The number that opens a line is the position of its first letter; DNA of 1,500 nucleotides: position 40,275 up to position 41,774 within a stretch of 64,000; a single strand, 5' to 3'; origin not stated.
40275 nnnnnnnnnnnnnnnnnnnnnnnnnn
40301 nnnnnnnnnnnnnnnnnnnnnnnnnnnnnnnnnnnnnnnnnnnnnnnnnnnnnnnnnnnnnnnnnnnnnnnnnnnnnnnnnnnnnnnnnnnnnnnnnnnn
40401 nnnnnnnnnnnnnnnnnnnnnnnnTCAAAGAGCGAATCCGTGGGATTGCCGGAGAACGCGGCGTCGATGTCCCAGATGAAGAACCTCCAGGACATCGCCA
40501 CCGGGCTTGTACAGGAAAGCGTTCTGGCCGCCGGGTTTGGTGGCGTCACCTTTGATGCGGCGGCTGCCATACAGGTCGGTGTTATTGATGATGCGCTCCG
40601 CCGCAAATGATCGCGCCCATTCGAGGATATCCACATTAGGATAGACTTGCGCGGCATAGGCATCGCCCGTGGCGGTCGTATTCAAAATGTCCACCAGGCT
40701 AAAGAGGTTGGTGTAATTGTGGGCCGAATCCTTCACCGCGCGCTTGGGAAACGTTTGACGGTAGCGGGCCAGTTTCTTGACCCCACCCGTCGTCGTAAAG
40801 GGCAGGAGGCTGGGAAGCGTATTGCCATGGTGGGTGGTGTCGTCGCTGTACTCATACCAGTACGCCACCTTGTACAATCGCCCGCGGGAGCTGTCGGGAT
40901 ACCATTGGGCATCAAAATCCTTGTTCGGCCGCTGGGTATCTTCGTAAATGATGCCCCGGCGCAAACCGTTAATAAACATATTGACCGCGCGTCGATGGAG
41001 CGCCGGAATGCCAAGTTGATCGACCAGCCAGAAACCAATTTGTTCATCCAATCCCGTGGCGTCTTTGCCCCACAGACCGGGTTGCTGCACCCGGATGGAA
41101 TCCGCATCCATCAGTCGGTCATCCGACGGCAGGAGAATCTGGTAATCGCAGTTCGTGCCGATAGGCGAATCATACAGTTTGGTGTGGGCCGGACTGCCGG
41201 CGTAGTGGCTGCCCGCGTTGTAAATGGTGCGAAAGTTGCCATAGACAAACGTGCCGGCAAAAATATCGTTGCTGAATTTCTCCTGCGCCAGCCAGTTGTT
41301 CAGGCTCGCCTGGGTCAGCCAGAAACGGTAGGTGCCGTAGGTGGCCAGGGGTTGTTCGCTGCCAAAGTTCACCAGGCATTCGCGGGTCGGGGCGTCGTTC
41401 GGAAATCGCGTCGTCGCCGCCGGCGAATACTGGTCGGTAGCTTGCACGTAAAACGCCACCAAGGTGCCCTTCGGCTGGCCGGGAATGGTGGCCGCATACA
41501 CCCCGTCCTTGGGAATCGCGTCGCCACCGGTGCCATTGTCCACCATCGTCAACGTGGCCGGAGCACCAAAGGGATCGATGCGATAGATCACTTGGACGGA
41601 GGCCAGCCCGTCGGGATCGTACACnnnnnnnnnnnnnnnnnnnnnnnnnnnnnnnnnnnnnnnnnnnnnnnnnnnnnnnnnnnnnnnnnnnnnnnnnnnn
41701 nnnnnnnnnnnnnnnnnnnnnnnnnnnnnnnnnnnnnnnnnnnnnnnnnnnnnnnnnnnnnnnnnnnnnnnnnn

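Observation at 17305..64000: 46.7-kb co-directional block of giant modular exoprotein genes sharing one module vocabulary: candidate undescribed surface/extracellular scaffold system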

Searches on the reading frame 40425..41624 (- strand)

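Call 9: search_protein_families(library=ncbifam, proteins=[window:40425-41624:-], max_evalue=0.01)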
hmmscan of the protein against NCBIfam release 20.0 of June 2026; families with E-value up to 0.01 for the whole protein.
window:40425-41624:- (399 aa): 1 family
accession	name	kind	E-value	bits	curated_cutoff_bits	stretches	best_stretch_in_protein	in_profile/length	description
NF041940.1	choice_anch_X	domain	1.3e-07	31.2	25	1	25-55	1-31/37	choice-of-anchor X domain-containing protein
